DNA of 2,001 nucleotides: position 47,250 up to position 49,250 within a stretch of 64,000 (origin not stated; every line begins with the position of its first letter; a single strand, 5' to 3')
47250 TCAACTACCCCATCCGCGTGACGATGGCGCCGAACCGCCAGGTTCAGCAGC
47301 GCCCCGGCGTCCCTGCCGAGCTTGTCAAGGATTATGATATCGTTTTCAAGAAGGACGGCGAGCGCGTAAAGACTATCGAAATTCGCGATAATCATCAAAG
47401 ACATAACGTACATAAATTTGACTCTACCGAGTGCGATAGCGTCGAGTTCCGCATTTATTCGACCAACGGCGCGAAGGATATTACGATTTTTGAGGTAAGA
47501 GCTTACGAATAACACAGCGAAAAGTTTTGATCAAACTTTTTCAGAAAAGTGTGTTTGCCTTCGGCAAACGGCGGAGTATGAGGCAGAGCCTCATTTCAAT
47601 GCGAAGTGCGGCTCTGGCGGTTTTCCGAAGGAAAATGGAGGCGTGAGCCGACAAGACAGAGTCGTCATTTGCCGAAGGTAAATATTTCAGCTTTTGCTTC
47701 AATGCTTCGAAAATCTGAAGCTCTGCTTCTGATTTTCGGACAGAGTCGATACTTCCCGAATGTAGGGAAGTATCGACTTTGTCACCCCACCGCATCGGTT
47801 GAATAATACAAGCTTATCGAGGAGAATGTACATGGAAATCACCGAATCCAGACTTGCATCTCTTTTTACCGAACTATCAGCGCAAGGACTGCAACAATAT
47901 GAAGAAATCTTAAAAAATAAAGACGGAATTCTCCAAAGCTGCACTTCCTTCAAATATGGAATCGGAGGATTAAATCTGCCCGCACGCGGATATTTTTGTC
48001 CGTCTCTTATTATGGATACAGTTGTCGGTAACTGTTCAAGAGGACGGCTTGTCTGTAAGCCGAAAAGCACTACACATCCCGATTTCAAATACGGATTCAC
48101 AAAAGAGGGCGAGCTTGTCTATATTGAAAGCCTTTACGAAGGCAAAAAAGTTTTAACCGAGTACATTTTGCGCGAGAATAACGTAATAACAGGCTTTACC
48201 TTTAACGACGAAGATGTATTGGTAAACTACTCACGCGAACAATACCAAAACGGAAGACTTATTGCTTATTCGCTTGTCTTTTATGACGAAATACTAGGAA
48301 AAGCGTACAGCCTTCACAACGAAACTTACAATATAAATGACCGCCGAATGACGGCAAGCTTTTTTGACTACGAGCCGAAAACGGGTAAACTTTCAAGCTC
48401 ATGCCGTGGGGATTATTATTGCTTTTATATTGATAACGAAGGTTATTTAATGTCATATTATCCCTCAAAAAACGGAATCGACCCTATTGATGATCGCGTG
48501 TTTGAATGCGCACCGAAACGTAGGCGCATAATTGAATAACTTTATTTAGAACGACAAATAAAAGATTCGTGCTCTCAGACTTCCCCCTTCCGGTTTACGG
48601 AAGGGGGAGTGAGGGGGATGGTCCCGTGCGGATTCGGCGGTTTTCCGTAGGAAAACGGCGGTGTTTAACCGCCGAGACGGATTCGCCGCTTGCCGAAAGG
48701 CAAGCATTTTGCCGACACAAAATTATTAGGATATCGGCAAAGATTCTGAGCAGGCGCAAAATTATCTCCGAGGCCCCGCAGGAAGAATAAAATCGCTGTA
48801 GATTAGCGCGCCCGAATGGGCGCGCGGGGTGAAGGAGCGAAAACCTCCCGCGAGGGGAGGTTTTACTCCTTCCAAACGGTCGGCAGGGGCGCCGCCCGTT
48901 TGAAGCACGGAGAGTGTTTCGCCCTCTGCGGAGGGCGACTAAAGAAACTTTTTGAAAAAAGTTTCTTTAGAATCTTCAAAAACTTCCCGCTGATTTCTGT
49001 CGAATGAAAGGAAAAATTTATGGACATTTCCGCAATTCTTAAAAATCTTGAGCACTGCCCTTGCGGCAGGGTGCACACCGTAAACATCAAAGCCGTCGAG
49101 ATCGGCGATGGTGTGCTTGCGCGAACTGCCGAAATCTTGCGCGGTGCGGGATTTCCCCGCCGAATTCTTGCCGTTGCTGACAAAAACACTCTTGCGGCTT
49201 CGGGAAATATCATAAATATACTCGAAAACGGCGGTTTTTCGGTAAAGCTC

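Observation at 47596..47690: Structured repeat of about 85 nt with compensatory base changes between copies and a strand bias (candidate sRNA / REP-like family)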

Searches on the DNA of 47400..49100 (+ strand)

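Call 8: search_rna_families(source=window, start=47400, end=49100, threshold=evalue, max_evalue=10, show_alignments=3)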
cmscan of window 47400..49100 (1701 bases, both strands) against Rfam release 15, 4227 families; matches with E-value up to 10: 15.
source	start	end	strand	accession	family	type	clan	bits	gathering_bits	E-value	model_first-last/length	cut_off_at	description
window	47739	47783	+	RF03802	MIR5649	Gene; miRNA;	-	20.9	100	0.48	18-84/101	no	MIR5649 microRNA precursor family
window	48910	49015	-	RF02437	SpF44_sRNA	Gene; sRNA;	-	19.7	70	1.7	1-102/102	no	Streptococcus sRNA SpF44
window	48831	48930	-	RF01772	rnk_pseudo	Cis-reg; leader;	-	19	55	3.2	1-108/108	no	Pseudomonas rnk leader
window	48836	48977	-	RF01859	Phe_leader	Cis-reg; leader;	-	18.9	55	4.5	1-125/125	no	Phenylalanine leader peptide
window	47739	47783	-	RF03802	MIR5649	Gene; miRNA;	-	18.7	100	2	18-84/101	no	MIR5649 microRNA precursor family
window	47866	47928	+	RF00200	snoZ199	Gene; snRNA; snoRNA; CD-box;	-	18.6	47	7.1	1-84/84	no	Small nucleolar RNA Z199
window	48581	48609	+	RF02266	XIST_intron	Gene; lncRNA;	-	17.7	70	7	1-68/68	no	XIST 3' intron conserved motif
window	48939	48970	+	RF03912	mir-4659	Gene; miRNA;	-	17.2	92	5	21-53/73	no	mir-4659 microRNA precursor family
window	48818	48940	-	RF02889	Sr006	Gene; sRNA;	-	17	100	9.2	1-124/124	no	Pseudomonas sRNA 6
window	48939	48970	-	RF03912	mir-4659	Gene; miRNA;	-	16.9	92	5.8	21-53/73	no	mir-4659 microRNA precursor family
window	48937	49032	-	RF02120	FTX_2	Gene; lncRNA;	-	16.5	48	3.7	1-97/97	no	FTX transcript, XIST regulator conserved region 2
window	47907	47996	+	RF01440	S_pombe_snR42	Gene; snRNA; snoRNA; HACA-box;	CL00032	15.8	90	9.1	1-208/208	no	small nucleolar RNA snR42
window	48896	49017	-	RF02132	HOXB13-AS1_1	Gene; lncRNA;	-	15.5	60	2.1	1-136/136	no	HOXB13 antisense RNA 1 conserved region 1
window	48962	49072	-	RF00015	U4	Gene; snRNA; splicing;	CL00007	14.6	46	2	1-138/138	no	U4 spliceosomal RNA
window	48774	48906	-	RF02166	PVT1_3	Gene; lncRNA;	-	11.1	45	6.7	1-95/95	no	Pvt1 oncogene conserved region 3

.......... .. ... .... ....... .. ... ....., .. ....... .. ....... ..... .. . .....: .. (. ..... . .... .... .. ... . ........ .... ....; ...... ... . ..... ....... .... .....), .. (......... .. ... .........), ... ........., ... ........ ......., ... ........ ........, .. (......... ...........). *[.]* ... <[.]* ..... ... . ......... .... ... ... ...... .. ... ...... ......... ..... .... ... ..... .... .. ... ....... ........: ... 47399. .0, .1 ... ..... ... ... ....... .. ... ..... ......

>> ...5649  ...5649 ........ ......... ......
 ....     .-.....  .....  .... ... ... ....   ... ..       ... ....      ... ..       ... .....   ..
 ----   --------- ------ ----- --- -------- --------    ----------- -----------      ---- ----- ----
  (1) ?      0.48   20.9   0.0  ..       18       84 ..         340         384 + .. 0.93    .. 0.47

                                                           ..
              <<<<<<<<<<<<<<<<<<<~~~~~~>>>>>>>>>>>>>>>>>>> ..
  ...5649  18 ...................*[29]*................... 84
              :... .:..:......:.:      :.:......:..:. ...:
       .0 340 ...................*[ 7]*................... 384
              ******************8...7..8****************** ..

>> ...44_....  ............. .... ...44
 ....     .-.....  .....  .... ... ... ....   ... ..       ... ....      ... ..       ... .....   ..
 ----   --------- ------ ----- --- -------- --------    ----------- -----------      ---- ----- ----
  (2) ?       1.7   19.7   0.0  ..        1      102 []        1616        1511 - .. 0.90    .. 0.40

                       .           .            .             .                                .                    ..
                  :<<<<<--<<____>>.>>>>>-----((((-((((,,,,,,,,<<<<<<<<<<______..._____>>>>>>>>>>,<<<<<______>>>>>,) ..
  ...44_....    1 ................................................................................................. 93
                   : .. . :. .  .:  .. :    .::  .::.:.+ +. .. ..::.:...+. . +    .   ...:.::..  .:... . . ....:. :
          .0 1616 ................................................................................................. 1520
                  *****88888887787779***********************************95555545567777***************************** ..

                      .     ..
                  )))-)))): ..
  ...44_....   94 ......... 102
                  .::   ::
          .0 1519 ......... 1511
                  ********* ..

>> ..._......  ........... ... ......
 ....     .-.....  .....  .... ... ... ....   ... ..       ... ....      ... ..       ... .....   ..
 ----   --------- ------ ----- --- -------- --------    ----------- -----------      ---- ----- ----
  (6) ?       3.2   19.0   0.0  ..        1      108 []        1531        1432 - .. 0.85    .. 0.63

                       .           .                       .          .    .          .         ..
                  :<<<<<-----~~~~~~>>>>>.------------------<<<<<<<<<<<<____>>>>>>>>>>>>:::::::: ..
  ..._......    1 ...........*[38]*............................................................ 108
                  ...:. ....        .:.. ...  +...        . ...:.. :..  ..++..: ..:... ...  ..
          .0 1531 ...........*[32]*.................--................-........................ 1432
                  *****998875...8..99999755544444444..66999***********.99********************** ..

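Call 17: build_rna_model(alignment_id=A3, structure=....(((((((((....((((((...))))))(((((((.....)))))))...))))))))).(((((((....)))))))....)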
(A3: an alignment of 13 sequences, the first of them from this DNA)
Model R1 built from alignment A3 (13 sequences, 86 columns); structure: as given.
model positions 85; base pairs 29; branch points 2; effective number of sequences 1.18; information 0.669 bits per position. Calibrated on 0.2 Mb of random sequence (short: E-values are rough).
structure used (alignment columns):
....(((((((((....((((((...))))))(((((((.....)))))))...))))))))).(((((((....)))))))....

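Call 18: search_with_rna_model(model_id=R1, sources=[window, L001, L002, L003, L004, L005, L006, L007, L008, L009, L010, L011, L012, L013, L014], max_evalue=10)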
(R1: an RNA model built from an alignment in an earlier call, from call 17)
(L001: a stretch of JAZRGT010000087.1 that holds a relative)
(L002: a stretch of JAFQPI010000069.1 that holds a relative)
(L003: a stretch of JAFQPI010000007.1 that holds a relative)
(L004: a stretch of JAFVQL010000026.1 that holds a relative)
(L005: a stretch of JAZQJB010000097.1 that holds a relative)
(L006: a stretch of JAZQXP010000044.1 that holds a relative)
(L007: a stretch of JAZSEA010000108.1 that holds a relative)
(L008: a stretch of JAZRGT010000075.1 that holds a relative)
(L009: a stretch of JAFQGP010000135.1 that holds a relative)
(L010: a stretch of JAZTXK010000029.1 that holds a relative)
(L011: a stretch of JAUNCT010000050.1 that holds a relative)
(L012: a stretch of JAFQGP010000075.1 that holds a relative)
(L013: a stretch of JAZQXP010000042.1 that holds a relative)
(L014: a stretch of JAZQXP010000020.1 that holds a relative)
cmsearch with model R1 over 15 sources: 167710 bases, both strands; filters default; matches with E-value up to 10: 39.
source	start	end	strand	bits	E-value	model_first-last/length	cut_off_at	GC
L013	491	575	+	106.7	2.6e-20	1-85/85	no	0.59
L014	5793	5877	+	105.8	4e-20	1-85/85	no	0.61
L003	7548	7632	-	105.3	5.1e-20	1-85/85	no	0.59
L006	1696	1780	-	101.8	2.8e-19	1-85/85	no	0.62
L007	4951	5035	+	101.8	2.8e-19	1-85/85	no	0.62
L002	6211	6295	+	100.4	5.7e-19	1-85/85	no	0.64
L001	6494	6577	-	100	6.8e-19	1-85/85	no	0.57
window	48624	48709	+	98.7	1.3e-18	1-85/85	no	0.58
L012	1613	1696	+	95.6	5.8e-18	1-85/85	no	0.52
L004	1804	1887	-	95.3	6.7e-18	1-85/85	no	0.55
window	47604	47687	+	94.7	9.2e-18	1-85/85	no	0.5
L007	4434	4518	-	93.5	1.7e-17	1-85/85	no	0.54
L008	1085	1169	-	93.4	1.8e-17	1-85/85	no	0.58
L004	1640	1723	-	93.2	1.9e-17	1-85/85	no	0.52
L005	2537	2620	+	93.2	1.9e-17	1-85/85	no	0.52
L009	2611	2694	-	93.2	1.9e-17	1-85/85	no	0.52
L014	5666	5749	+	91.5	4.4e-17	1-85/85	no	0.5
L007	5132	5216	+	86.7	4.6e-16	1-85/85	no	0.53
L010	3863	3945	+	86.3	5.5e-16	1-85/85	no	0.54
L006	1515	1599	-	82.1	4.3e-15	1-85/85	no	0.53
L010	3797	3848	-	19.8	0.065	1-85/85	no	0.44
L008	1075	1157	+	19.2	0.085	1-85/85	no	0.54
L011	2918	2987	+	18.7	0.11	1-85/85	no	0.61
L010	3716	3761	-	16.8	0.28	1-85/85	no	0.28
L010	3758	3802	+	13.7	1.3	1-85/85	no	0.33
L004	1663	1764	+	12.7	2.1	1-85/85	no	0.54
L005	2496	2597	-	12.7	2.1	1-85/85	no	0.54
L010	3967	4005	-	12.2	2.7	1-85/85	no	0.54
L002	6132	6258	-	12.2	2.7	1-85/85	no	0.53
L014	7761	7804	+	12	3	1-85/85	no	0.45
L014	5764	5859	-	10.8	5.2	1-85/85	no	0.55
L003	6066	6106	+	10.8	5.2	1-85/85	no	0.59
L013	468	535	-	10.2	6.8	1-85/85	no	0.6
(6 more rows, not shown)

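Call 29: search_with_rna_model(model_id=R1, sources=[L015, L016, L017, L018, L019, L020, L021, L022, L023, L024, L025, L026, L027, L028, L029, L030, L031, L032, L033, L034, L035, L036, L037, L038, L039, L040, L041, L042, L043], max_evalue=0.01)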
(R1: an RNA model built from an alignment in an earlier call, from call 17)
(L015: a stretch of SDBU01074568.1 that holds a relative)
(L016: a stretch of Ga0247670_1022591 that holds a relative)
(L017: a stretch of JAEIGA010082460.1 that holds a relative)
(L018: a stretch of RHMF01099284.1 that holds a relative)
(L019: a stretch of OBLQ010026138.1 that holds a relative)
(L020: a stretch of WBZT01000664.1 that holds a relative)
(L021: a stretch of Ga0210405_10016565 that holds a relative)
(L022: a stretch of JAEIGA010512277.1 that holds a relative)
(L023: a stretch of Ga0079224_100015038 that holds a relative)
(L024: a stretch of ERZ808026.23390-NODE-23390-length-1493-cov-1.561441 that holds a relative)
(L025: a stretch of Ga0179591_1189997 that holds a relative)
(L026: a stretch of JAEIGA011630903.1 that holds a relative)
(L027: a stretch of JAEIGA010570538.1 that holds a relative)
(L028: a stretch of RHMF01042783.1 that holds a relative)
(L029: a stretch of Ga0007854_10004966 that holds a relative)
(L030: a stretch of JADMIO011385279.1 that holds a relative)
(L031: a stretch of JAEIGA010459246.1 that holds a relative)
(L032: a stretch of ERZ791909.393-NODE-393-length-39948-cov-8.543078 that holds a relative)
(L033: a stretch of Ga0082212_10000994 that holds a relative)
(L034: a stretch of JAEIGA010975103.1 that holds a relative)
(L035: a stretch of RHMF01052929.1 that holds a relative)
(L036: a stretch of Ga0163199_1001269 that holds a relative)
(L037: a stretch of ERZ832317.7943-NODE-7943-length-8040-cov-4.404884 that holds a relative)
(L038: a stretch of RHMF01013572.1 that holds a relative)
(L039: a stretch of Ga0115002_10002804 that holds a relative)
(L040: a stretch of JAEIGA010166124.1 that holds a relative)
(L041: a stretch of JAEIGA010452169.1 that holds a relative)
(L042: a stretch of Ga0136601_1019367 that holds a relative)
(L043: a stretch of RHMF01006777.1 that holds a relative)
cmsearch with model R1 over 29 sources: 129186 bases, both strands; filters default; matches with E-value up to 0.01: 15.
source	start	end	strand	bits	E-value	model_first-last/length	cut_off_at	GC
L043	682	765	-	97.3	2e-18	1-85/85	no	0.6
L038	3743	3826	-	95.5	4.8e-18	1-85/85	no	0.6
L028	1720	1803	-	94.5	7.9e-18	1-85/85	no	0.6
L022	1771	1855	+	93.1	1.5e-17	1-85/85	no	0.59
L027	1147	1230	+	92.6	1.9e-17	1-85/85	no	0.55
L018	719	803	-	91.1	4e-17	1-85/85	no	0.54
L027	1346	1430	+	89.1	1.1e-16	1-85/85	no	0.53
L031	18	101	-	88.9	1.2e-16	1-85/85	no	0.6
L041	1855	1938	+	88.7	1.3e-16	1-85/85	no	0.6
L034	30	113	-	87.3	2.6e-16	1-85/85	no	0.57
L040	389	472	-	84.2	1.1e-15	1-85/85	no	0.55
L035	1679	1762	+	82.8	2.3e-15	1-85/85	no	0.55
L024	1332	1415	+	77.2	3.6e-14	1-85/85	no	0.54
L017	892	977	-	64.6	1.6e-11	1-85/85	no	0.63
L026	976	1015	+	40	2.6e-06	1-40/85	3'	0.6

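Call 30: search_with_rna_model(model_id=R1, sources=[window, L001, L002, L003, L004, L005, L006, L007, L008, L009, L010, L012, L013, L014, L017, L018, L022, L024, L027, L028, L031, L034, L035, L038, L040, L041, L043], max_evalue=0.0001, make_alignment=true)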
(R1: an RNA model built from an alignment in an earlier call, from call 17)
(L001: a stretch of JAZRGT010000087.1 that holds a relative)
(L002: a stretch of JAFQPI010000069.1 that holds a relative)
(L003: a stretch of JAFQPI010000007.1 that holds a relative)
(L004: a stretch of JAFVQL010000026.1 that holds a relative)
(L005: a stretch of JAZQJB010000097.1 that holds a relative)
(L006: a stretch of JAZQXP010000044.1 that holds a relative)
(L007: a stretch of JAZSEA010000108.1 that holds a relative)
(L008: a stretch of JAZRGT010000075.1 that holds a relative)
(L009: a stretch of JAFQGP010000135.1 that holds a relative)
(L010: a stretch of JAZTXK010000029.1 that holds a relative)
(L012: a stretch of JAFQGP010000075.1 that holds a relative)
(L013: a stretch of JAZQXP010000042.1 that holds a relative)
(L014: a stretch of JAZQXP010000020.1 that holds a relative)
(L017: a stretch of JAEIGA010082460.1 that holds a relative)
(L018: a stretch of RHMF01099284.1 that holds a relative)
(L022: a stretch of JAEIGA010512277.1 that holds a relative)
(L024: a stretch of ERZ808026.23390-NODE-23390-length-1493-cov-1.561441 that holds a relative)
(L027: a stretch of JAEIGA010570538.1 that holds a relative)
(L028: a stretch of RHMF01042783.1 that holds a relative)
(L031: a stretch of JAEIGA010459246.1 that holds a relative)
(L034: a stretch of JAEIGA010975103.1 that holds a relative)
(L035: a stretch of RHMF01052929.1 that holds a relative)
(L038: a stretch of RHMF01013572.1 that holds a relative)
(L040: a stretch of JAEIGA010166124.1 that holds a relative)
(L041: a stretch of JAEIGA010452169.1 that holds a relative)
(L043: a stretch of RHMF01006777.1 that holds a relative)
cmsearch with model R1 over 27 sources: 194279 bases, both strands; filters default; matches with E-value up to 0.0001: 35.
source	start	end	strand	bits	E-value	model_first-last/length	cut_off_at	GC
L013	491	575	+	106.7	3e-20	1-85/85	no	0.59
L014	5793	5877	+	105.8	4.7e-20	1-85/85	no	0.61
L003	7548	7632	-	105.3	5.9e-20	1-85/85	no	0.59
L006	1696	1780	-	101.8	3.3e-19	1-85/85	no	0.62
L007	4951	5035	+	101.8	3.3e-19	1-85/85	no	0.62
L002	6211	6295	+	100.4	6.6e-19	1-85/85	no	0.64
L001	6494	6577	-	100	7.9e-19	1-85/85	no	0.57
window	48624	48709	+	98.7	1.5e-18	1-85/85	no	0.58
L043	682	765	-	97.3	2.9e-18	1-85/85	no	0.6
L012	1613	1696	+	95.6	6.8e-18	1-85/85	no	0.52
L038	3743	3826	-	95.5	7.3e-18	1-85/85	no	0.6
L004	1804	1887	-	95.3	7.8e-18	1-85/85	no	0.55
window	47604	47687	+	94.7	1.1e-17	1-85/85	no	0.5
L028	1720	1803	-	94.5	1.2e-17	1-85/85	no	0.6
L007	4434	4518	-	93.5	1.9e-17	1-85/85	no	0.54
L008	1085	1169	-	93.4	2e-17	1-85/85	no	0.58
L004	1640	1723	-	93.2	2.2e-17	1-85/85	no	0.52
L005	2537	2620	+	93.2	2.2e-17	1-85/85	no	0.52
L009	2611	2694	-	93.2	2.2e-17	1-85/85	no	0.52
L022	1771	1855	+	93.1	2.3e-17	1-85/85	no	0.59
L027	1147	1230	+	92.6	2.9e-17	1-85/85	no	0.55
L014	5666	5749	+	91.5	5.1e-17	1-85/85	no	0.5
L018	719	803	-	91.1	6e-17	1-85/85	no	0.54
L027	1346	1430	+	89.1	1.7e-16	1-85/85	no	0.53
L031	18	101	-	88.9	1.8e-16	1-85/85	no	0.6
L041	1855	1938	+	88.7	2e-16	1-85/85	no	0.6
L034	30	113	-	87.3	4e-16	1-85/85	no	0.57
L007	5132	5216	+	86.7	5.3e-16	1-85/85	no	0.53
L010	3863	3945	+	86.3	6.4e-16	1-85/85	no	0.54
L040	389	472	-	84.2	1.7e-15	1-85/85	no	0.55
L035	1679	1762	+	82.8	3.5e-15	1-85/85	no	0.55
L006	1515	1599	-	82.1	5e-15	1-85/85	no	0.53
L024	1332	1415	+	77.2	5.4e-14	1-85/85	no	0.54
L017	892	977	-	64.6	2.5e-11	1-85/85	no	0.63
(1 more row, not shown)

Alignment A4: 35 matches aligned to the model, 87 columns, each read 5' to 3' on its own strand. Consensus structure (alignment columns), stored with it:
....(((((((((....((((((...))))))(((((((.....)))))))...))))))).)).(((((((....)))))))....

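Call 54: search_with_rna_model(model_id=R1, sources=[L044, L045, L046, L047], max_evalue=1)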
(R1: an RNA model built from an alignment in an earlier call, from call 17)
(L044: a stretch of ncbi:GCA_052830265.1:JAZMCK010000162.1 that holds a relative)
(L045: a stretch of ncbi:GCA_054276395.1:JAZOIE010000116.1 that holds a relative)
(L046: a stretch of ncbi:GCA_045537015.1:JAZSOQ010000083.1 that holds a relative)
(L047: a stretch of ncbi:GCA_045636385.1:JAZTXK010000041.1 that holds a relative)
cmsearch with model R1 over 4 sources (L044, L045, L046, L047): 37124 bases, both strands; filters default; matches with E-value up to 1: 1.
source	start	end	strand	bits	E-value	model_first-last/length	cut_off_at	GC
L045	2770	2827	+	11.9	0.67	1-85/85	no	0.48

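Call 62: search_dna_similar(query=window:47600-47690:+, collection=plasmids, mode=distant, max_evalue=0.01)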
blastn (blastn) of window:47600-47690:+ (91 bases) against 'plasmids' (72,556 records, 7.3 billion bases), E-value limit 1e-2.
No match.

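Call 63: search_dna_similar(query=window:47600-47690:+, collection=phages, mode=distant, max_evalue=0.01)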
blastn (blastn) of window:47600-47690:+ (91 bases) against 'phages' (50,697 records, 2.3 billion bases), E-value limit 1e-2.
No match.

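Call 67: search_with_rna_model(model_id=R1, sources=[L048, L049, L050, L051], max_evalue=1)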
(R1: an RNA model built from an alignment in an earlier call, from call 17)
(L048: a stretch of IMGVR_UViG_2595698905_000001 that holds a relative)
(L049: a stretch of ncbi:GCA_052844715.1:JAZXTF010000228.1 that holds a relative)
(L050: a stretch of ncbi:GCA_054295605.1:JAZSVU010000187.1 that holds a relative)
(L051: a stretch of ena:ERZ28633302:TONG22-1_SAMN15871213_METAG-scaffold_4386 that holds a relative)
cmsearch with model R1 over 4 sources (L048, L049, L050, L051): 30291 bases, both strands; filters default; matches with E-value up to 1: 2.
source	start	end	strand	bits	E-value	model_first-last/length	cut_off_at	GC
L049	1406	1489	-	95.1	1.4e-18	1-85/85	no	0.6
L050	304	374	+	12.9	0.34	1-85/85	no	0.46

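Call 79: build_rna_model(alignment_id=A4)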
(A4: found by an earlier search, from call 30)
Model R2 built from alignment A4 (35 sequences, 87 columns); structure: stored with the alignment.
model positions 84; base pairs 29; branch points 2; effective number of sequences 1.37; information 0.677 bits per position. Calibrated on 0.2 Mb of random sequence (short: E-values are rough).
structure used (alignment columns):
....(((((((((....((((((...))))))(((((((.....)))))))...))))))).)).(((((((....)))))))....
